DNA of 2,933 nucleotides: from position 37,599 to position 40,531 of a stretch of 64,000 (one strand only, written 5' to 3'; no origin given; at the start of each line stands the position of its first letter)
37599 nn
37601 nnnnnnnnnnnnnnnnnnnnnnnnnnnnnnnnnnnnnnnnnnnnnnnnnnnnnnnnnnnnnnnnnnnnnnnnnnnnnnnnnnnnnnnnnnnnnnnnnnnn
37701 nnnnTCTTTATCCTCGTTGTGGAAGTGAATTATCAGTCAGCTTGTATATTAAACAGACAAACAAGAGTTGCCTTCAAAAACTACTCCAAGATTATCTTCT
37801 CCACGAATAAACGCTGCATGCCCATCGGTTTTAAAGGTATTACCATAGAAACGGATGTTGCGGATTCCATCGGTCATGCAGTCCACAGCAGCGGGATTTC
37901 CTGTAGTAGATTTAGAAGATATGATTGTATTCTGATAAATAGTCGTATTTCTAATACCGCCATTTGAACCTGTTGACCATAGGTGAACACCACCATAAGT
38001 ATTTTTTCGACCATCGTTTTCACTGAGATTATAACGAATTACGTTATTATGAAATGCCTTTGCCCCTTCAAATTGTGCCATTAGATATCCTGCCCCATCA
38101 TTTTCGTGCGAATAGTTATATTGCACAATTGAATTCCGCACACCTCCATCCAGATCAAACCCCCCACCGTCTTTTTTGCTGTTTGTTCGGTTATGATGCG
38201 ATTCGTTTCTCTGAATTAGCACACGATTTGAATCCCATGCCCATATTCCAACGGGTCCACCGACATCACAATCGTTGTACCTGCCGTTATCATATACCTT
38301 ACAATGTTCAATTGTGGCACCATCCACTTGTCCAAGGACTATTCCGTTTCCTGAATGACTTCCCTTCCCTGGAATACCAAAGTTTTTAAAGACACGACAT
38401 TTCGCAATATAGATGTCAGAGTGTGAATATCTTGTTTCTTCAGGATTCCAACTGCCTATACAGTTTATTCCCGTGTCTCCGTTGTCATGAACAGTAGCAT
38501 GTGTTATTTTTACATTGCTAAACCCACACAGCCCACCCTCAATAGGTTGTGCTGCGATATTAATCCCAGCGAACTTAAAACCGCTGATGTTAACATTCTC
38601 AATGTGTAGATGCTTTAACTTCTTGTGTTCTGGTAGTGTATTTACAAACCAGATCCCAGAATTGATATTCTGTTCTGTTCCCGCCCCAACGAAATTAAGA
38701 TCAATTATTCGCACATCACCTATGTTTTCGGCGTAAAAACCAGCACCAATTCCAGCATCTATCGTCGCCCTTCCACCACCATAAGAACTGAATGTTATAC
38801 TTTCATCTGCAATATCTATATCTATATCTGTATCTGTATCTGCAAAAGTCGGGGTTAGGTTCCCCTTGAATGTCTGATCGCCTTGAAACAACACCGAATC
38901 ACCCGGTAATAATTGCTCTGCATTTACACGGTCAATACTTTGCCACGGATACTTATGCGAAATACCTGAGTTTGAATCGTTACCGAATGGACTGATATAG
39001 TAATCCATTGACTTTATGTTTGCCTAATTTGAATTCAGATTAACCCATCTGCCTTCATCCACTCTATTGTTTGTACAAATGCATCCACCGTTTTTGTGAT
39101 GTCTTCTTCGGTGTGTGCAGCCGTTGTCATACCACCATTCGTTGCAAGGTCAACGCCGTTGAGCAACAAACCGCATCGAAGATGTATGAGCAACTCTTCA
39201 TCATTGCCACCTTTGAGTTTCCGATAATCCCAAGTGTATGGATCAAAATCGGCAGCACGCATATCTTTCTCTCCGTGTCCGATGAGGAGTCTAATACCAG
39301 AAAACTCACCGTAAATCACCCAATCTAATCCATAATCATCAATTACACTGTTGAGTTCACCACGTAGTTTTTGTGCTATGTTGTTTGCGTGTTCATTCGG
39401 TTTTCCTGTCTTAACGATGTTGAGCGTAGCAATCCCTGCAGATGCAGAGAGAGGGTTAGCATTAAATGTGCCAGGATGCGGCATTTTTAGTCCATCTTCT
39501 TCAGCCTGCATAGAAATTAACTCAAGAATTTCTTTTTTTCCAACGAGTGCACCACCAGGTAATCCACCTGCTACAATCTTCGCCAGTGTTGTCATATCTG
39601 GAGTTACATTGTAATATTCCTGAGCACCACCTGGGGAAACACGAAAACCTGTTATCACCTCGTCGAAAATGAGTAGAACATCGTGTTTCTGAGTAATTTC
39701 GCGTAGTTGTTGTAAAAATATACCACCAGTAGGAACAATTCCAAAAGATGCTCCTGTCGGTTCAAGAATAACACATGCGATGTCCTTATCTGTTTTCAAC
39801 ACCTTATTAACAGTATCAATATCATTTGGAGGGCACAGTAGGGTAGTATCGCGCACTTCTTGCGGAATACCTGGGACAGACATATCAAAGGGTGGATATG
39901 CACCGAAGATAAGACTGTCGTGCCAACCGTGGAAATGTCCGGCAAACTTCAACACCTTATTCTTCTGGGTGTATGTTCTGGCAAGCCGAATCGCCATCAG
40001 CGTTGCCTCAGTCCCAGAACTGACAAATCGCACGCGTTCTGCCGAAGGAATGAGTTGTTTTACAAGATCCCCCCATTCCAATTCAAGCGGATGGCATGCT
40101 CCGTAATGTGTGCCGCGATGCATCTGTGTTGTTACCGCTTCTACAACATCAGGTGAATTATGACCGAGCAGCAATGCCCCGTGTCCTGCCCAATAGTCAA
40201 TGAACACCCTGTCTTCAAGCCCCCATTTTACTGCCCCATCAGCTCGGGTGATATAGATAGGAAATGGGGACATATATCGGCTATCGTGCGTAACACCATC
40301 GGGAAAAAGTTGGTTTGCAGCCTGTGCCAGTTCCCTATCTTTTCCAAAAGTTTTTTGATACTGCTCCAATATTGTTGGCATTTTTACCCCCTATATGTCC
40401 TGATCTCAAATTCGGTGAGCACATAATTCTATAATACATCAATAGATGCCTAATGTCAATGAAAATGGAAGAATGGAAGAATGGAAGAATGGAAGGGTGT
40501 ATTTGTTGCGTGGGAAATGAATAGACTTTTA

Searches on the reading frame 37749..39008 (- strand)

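Call 75: search_protein_families(library=pfam, proteins=[window:37749-39008:-], max_evalue=0.001)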
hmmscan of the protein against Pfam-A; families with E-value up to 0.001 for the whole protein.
window:37749-39008:- (419 aa): 1 family
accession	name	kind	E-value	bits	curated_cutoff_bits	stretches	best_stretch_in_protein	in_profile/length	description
PF13229.12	Beta_helix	-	1.6e-10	41.3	25.9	1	164-362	9-158/158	Right handed beta helix region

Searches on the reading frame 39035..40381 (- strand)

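Call 75: search_protein_families(library=pfam, proteins=[window:39035-40381:-], max_evalue=0.001)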
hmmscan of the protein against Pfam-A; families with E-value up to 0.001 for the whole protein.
window:39035-40381:- (448 aa): 1 family
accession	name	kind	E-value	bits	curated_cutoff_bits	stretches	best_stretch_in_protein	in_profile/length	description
PF00202.27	Aminotran_3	-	3e-55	188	30.5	1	38-350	7-333/403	Aminotransferase class-III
